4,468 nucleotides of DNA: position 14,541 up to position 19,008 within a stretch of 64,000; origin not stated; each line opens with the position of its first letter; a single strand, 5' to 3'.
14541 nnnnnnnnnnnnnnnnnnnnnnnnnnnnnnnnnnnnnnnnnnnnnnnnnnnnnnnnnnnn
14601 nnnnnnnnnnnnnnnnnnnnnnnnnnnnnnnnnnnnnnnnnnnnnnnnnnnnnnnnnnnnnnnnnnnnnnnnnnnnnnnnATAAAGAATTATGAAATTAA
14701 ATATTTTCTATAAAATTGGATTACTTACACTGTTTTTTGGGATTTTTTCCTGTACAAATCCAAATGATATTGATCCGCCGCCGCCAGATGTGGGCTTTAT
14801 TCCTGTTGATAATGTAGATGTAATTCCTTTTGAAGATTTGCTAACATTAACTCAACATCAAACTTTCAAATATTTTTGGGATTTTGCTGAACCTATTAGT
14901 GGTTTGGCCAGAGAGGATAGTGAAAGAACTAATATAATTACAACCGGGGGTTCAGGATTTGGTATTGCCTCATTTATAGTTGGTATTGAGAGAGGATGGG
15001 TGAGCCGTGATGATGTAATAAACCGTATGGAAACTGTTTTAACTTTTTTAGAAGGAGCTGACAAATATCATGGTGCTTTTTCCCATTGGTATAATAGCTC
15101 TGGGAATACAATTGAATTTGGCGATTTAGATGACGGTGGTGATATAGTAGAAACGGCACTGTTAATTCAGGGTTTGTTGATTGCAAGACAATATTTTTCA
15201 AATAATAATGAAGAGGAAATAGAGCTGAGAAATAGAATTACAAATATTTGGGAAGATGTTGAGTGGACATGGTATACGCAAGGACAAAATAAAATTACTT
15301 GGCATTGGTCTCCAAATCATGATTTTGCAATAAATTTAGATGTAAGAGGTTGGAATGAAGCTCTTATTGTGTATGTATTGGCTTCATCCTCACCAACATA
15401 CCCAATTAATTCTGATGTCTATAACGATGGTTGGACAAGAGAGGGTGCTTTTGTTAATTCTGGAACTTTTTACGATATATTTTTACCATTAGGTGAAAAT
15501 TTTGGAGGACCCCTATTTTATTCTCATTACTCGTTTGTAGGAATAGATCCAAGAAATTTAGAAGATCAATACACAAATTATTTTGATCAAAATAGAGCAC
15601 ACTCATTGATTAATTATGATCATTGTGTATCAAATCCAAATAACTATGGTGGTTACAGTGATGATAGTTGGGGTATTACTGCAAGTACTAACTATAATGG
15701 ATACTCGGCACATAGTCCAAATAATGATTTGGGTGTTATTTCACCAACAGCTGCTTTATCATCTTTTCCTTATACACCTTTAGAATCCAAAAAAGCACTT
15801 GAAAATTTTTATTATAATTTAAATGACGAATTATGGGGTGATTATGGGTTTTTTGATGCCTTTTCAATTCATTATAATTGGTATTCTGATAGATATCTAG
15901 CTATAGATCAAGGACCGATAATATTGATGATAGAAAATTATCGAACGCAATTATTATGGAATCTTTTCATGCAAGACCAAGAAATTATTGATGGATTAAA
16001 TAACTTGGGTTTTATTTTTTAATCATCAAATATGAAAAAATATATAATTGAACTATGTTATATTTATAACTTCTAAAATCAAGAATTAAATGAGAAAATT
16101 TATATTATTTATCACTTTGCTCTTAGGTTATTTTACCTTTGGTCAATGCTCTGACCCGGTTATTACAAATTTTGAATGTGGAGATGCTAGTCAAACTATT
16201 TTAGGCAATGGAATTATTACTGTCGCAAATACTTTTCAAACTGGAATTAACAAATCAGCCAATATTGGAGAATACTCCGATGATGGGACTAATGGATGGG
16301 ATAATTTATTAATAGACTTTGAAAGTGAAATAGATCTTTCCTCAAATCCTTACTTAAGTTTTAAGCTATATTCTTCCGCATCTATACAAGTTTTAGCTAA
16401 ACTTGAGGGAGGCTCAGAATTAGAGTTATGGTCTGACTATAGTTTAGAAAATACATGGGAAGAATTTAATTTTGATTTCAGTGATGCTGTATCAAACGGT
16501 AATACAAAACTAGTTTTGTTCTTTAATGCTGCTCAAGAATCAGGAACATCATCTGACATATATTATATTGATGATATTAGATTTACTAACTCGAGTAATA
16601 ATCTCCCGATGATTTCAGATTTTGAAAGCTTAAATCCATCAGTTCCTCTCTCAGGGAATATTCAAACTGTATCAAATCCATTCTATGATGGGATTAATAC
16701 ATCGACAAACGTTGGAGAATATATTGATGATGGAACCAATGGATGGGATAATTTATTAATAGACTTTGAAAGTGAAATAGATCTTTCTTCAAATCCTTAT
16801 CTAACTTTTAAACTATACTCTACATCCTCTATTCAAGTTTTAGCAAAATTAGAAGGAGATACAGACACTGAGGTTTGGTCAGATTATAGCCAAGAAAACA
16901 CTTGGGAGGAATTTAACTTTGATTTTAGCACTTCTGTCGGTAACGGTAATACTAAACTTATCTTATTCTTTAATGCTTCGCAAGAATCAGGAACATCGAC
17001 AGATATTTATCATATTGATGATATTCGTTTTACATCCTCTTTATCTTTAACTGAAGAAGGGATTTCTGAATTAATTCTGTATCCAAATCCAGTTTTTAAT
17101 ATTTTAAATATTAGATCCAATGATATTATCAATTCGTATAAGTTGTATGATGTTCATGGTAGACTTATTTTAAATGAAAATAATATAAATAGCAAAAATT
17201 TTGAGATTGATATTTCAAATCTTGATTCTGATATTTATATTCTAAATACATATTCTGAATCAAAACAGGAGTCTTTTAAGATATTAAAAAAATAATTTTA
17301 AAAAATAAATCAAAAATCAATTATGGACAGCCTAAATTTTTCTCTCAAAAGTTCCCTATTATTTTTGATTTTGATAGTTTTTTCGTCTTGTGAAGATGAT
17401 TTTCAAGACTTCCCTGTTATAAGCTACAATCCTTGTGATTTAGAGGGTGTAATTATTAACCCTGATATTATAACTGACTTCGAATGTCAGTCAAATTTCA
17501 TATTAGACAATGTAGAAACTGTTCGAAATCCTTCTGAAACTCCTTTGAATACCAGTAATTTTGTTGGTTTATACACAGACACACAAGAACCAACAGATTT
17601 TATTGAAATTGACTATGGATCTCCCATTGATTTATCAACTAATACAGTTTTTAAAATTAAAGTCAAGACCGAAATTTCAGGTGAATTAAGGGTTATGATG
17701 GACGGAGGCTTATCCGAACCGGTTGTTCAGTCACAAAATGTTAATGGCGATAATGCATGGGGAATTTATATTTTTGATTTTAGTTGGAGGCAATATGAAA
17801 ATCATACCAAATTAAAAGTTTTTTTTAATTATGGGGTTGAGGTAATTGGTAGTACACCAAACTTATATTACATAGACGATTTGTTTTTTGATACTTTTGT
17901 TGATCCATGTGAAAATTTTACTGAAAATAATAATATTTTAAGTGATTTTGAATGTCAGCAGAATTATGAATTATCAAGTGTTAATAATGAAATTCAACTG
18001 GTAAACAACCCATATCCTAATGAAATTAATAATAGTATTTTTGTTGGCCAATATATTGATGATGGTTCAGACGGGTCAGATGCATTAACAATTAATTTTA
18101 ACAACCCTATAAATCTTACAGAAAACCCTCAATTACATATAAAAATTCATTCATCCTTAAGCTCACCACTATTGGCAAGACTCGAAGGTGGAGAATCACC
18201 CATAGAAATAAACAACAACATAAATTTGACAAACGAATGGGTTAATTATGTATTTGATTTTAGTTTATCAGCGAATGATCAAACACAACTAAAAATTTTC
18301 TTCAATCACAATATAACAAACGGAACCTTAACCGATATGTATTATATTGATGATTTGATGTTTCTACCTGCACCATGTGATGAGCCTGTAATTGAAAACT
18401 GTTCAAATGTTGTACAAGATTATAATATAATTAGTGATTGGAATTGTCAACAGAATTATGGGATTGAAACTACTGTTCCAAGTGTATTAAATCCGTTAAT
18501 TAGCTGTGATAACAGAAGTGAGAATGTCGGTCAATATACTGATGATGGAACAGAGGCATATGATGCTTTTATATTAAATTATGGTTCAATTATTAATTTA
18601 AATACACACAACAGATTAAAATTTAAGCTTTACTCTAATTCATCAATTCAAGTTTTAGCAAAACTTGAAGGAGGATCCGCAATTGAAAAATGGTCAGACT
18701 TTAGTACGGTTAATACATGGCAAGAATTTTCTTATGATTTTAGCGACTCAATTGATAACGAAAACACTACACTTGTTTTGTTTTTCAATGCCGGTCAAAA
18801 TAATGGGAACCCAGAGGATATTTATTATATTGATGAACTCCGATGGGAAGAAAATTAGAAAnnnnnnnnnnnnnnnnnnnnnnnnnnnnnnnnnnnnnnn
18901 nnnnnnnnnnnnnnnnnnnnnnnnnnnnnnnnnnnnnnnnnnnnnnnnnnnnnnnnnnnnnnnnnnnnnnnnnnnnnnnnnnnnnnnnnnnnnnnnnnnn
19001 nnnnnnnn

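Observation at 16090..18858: Five copies of an unassigned CBM-like module spread over two adjacent, differently anchored surface proteins inside the PUL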

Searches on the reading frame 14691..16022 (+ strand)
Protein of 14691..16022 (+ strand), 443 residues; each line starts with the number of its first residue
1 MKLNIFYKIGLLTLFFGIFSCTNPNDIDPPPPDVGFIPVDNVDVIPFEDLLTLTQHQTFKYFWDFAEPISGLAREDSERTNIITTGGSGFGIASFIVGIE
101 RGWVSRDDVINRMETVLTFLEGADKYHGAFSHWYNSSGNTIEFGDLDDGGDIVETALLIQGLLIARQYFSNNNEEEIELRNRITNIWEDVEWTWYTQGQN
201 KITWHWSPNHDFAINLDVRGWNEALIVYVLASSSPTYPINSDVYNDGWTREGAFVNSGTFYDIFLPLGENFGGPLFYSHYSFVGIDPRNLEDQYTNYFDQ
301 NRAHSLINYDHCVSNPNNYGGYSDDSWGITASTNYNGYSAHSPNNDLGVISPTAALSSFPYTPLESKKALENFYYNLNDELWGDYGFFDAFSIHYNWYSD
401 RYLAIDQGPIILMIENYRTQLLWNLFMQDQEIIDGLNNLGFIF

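Call 3: search_protein_families(library=pfam, proteins=[window:14691-16022:+], max_evalue=0.1)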
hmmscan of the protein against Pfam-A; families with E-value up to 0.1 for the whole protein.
window:14691-16022:+ (443 aa): 1 family
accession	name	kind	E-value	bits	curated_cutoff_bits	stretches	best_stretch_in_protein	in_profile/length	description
PF10091.15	Glycoamylase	-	2.3e-71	240.3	27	1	216-429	2-220/221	Putative glucoamylase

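Call 4: search_protein_families(library=ncbifam, proteins=[window:14691-16022:+], max_evalue=0.1)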
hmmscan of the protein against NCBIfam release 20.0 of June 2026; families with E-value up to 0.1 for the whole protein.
window:14691-16022:+ (443 aa): 0 families

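Call 16: search_solved_structures(query=window:14691-16022:+, max_evalue=0.001)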
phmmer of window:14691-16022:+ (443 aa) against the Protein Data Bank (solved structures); distinct sequences matched with E-value up to 0.001: 7.
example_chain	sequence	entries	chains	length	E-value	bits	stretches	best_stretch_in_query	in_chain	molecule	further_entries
4gl3_A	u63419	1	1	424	3.2e-144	484.6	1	47-441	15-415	putative glucoamylase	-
5gzh_A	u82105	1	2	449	1.8e-139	469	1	47-441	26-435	Endo-beta-1,2-glucanase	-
5gzk_A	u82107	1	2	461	2e-139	468.8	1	47-441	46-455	Uncharacterized protein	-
3eu8_A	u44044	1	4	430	2.5e-127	429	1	49-441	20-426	putative glucoamylase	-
4qt9_A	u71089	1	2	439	1.3e-126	426.5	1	46-441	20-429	putative glucoamylase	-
5z06_A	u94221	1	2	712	2.4e-116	392.7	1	47-438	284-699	BDI_3064 protein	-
8xul_A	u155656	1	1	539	6.9e-49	170.3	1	46-441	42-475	XCC2207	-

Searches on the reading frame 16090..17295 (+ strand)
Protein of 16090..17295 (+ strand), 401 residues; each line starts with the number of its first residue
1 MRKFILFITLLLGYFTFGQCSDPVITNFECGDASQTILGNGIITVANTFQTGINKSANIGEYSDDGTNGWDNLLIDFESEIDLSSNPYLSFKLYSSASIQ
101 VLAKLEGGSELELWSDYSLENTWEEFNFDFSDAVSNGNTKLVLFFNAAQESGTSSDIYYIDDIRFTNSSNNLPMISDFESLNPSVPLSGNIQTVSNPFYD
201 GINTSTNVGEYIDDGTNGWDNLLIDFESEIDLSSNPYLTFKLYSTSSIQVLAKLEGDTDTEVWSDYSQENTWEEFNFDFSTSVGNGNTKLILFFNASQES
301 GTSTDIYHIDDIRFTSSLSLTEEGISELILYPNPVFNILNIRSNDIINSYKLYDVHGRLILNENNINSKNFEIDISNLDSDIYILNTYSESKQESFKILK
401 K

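Call 3: search_protein_families(library=pfam, proteins=[window:16090-17295:+], max_evalue=0.1)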
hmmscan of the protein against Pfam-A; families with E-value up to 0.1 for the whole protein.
window:16090-17295:+ (401 aa): 3 families
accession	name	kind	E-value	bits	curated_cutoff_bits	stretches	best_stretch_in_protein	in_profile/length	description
PF18962.6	Por_Secre_tail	-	1.3e-11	45.1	27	1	330-397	1-72/75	Secretion system C-terminal sorting domain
PF08770.17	SoxZ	-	0.00035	20.6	25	0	220-254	50-85/98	Sulphur oxidation protein SoxZ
PF22637.2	CBM_4_9_1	-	0.094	13.4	27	0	256-298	94-138/148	BppA domain 1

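Call 4: search_protein_families(library=ncbifam, proteins=[window:16090-17295:+], max_evalue=0.1)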
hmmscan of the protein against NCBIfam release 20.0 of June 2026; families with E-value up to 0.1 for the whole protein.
window:16090-17295:+ (401 aa): 6 families
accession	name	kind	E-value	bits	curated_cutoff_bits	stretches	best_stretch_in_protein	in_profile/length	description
TIGR04183.1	Por_Secre_tail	domain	1.3e-10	41.1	23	1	330-401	1-72/72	T9SS type A sorting domain-containing protein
NF038113.1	T9SSA_dep_M36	equivalog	1.1e-08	33.8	885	1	316-400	781-868/869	T9SS-dependent M36 family metallopeptidase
NF052644.1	T9SS_DNase_Rie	equivalog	1.2e-06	28.1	260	1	278-401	134-251/251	T9SS-dependent surface endonuclease, AS87_RS02955 family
NF033708.1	T9SS_Cterm_ChiA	domain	6.7e-05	22.7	40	1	347-398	1-53/55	T9SS sorting signal type C domain-containing protein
TIGR04490.1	SoxZ_true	equivalog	0.0065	16.4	76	0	221-246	50-75/98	thiosulfate oxidation carrier complex protein SoxZ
TIGR04557.1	fuse_rel_SoxYZ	equivalog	0.037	13.3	140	0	220-254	183-217/226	quinoprotein dehydrogenase-associated SoxYZ-like carrier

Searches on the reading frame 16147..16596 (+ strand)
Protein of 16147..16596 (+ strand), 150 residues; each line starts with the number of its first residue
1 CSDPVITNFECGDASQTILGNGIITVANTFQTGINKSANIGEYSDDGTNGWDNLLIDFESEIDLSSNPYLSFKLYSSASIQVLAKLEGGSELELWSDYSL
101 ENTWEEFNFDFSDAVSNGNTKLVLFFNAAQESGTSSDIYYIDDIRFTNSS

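Call 7: search_solved_structures(query=A1, max_evalue=10, show_alignments=3)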
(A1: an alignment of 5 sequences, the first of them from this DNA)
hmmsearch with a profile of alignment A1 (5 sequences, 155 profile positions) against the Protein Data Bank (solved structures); distinct sequences matched with E-value up to 10: 6.
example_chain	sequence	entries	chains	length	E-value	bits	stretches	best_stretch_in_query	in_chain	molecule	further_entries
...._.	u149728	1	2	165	7.1e-10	42.3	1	28-120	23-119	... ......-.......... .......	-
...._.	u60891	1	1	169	0.0054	20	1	66-143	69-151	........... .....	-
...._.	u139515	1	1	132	0.58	13.4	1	102-145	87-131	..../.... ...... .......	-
1k42_A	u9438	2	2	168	0.67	13.2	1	102-150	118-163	Xylanase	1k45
2y6j_A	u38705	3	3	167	1.3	12.2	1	104-149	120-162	XYLANASE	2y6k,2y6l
4bj0_A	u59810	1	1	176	1.5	12.1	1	104-149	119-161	XYLANASE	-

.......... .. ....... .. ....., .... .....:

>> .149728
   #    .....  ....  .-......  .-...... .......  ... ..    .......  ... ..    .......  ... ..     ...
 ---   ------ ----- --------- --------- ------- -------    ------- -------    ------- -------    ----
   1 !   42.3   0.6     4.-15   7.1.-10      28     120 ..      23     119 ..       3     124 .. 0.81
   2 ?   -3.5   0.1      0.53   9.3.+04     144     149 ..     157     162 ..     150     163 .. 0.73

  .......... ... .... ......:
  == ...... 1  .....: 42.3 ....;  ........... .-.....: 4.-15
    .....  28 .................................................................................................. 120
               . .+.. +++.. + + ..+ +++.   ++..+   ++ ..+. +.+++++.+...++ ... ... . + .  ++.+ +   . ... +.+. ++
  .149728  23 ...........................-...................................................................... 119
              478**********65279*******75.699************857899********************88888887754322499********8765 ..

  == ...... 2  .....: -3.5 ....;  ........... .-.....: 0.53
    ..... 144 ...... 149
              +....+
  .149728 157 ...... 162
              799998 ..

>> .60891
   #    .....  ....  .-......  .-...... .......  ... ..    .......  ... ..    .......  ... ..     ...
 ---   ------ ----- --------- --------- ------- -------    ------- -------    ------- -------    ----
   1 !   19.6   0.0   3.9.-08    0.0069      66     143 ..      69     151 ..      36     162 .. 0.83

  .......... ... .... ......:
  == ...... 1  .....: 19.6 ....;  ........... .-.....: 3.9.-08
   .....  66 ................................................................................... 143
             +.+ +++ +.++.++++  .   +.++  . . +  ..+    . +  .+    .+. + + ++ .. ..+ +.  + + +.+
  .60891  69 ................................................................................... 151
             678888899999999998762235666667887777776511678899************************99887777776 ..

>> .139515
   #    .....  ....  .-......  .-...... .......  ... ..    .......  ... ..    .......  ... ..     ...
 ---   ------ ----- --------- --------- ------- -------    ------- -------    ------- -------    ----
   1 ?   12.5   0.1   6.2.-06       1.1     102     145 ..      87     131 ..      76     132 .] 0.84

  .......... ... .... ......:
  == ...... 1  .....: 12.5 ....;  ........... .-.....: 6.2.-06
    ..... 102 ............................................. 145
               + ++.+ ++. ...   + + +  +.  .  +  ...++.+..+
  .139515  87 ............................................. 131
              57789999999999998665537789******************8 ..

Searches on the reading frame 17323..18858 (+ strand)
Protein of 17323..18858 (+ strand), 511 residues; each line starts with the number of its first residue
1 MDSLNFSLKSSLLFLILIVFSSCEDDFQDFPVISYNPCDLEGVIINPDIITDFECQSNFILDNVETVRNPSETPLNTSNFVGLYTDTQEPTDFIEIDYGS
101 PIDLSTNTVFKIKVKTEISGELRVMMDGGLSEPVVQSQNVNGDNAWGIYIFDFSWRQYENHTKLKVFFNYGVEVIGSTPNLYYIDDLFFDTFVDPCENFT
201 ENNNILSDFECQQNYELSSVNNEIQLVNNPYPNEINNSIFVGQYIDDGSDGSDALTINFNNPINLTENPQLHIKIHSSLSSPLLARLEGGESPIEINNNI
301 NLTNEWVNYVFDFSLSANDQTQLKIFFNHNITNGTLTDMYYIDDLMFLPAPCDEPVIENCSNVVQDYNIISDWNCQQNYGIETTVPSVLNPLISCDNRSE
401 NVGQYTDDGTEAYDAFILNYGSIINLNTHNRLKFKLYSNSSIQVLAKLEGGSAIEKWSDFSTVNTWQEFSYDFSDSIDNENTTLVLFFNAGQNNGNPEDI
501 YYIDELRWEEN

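Call 3: search_protein_families(library=pfam, proteins=[window:17323-18858:+], max_evalue=0.1)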
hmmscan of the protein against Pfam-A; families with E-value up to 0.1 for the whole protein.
window:17323-18858:+ (511 aa): 2 families
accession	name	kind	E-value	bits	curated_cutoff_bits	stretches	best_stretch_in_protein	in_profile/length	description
PF02018.23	CBM_4_9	-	0.0002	22.2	25.9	0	292-328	94-130/136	Carbohydrate binding domain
PF14099.13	Polysacc_lyase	-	0.028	14.7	29.9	0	108-144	148-181/210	Polysaccharide lyase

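Call 4: search_protein_families(library=ncbifam, proteins=[window:17323-18858:+], max_evalue=0.1)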
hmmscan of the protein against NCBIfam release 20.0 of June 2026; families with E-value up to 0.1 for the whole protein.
window:17323-18858:+ (511 aa): 0 families

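Call 14: find_homologous_proteins(query=window:17323-18858:+, max_evalue=0.001)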
Query window:17323-18858:+ (511 aa): 347 proteins with E <= 0.001 among 7044 candidates; the best 120 are listed.
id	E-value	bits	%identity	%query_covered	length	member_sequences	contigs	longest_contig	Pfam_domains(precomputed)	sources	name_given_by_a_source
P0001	0.0e+0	1129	97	100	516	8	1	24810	-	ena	-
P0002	0.0e+0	1115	96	100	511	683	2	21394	-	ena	-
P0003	0.0e+0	1033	89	100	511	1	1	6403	-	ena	-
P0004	0.0e+0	1030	88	100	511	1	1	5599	-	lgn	-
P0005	0.0e+0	1016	89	96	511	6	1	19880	-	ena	-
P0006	0.0e+0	1014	88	96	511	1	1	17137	-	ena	-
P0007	1.4e-274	930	82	96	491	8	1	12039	-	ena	-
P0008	6.9e-233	792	68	100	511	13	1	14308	PF02018.24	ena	-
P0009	6.1e-224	763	64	100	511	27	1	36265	-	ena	-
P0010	1.4e-223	762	64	100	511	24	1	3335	-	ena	-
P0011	4.7e-222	757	64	100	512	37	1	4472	PF02018.24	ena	-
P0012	1.1e-219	749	62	100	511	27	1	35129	-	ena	-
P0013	1.1e-219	749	65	98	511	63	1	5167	PF02018.24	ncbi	-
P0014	3.9e-219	747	63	100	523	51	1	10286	-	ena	-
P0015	7.6e-219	746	64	96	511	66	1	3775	-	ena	-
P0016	8.3e-219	746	63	100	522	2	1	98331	-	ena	-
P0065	4.6e-179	615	43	99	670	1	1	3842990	PF02018.24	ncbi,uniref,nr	ncbi:hypothetical protein [Psychroserpens sp. Hel_I_66]|uniref:hypothetical protein n=1 Tax=Psychros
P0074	6.7e-174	598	44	98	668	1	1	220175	PF02018.24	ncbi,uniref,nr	ncbi:hypothetical protein EAX61_07400 [Dokdonia sinensis]|uniref:CBM-cenC domain-containing protein 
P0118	1.1e-147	511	42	98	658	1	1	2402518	PF02018.24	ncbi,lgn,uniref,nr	ncbi:hypothetical protein [Gillisia sp. JM1]|uniref:hypothetical protein n=1 Tax=Gillisia sp. JM1 Ta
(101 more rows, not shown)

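Call 19: find_encoding_contigs(protein=P0074, flank=10000, max_places=2)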
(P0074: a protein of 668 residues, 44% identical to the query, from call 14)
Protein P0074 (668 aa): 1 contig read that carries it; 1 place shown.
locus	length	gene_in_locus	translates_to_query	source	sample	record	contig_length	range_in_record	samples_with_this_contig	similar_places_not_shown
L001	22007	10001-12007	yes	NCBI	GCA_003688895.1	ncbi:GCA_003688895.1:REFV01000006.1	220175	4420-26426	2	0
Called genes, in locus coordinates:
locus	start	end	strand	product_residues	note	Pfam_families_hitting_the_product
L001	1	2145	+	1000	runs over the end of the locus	PF13620:CarboxypepD_reg, PF13715:CarbopepD_reg_2, PF07715:Plug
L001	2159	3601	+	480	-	PF14322:SusD-like_3, PF07980:SusD_RagB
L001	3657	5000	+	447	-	PF10091:Glycoamylase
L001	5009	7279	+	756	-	PF00933:Glyco_hydro_3, PF01915:Glyco_hydro_3_C, PF14310:Fn3-like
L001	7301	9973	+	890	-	PF18962:Por_Secre_tail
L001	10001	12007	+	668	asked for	PF02018:CBM_4_9 (faint)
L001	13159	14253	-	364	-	PF01926:MMR_HSR1, PF02421:FeoB_N, PF06071:YchF-GTPase_C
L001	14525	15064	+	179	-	-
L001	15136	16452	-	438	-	PF01244:Peptidase_M19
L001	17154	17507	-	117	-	-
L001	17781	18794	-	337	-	PF02678:Pirin, PF05726:Pirin_C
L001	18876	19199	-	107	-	PF02575:YbaB_DNA_bd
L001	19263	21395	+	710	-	PF02897:Peptidase_S9_N, PF00326:Peptidase_S9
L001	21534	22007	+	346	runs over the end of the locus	PF00291:PALP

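Call 20: find_encoding_contigs(protein=P0065, flank=10000, max_places=2)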
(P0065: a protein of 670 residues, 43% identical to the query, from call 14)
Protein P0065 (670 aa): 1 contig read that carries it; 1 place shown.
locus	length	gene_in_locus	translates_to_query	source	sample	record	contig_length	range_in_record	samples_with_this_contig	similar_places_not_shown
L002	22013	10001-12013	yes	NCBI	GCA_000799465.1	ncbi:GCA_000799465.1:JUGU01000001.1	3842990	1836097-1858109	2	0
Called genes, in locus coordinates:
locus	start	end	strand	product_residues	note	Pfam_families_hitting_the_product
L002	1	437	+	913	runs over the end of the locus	-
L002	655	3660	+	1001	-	PF13620:CarboxypepD_reg, PF13715:CarbopepD_reg_2, PF07715:Plug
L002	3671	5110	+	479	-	PF14322:SusD-like_3, PF07980:SusD_RagB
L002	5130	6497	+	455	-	PF10091:Glycoamylase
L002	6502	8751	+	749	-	PF00933:Glyco_hydro_3, PF01915:Glyco_hydro_3_C, PF14310:Fn3-like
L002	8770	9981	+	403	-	PF18962:Por_Secre_tail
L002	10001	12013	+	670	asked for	PF02018:CBM_4_9 (faint)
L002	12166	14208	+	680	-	PF00754:F5_F8_type_C, PF22633:F5_F8_type_C_2 (weak), PF18962:Por_Secre_tail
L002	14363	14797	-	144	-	-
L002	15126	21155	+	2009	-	PF00629:MAM, PF20773:InhA-like_MAM (faint), PF00629:MAM, PF26628:DUF8202, PF13385:Laminin_G_3, PF02210:Laminin_G_2 (weak), PF18962:Por_Secre_tail (weak)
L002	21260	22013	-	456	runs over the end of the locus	PF13393:tRNA-synt_His, PF00587:tRNA-synt_2b (weak), PF03129:HGTP_anticodon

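Call 39: find_encoding_contigs(protein=window:17323-18858:+, flank=10000, max_places=4)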
Protein window:17323-18858:+ (511 aa): no gene with exactly this product is on record in the collection.

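Call 68: list_cluster_members(proteins=[P0002, P0013, P0016])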
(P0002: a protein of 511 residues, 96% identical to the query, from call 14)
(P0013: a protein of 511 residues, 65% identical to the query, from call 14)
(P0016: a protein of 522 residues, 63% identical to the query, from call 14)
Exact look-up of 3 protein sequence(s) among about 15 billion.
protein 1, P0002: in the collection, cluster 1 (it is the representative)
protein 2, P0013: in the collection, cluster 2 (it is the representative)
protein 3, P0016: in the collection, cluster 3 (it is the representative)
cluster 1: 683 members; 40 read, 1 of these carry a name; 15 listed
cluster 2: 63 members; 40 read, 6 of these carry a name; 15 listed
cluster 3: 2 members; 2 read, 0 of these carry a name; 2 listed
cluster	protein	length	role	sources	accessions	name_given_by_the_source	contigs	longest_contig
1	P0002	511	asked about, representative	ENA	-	-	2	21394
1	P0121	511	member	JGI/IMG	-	hypothetical protein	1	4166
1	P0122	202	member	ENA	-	-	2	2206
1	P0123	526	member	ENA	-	-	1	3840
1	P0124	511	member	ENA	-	-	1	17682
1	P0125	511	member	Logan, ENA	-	-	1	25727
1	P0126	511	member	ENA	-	-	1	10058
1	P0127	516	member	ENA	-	-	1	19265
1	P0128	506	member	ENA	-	-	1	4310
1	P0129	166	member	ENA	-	-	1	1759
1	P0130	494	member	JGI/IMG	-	-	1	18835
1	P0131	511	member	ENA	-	-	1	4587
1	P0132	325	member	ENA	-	-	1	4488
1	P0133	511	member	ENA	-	-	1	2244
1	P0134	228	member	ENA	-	-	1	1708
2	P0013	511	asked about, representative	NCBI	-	-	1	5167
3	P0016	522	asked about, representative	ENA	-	-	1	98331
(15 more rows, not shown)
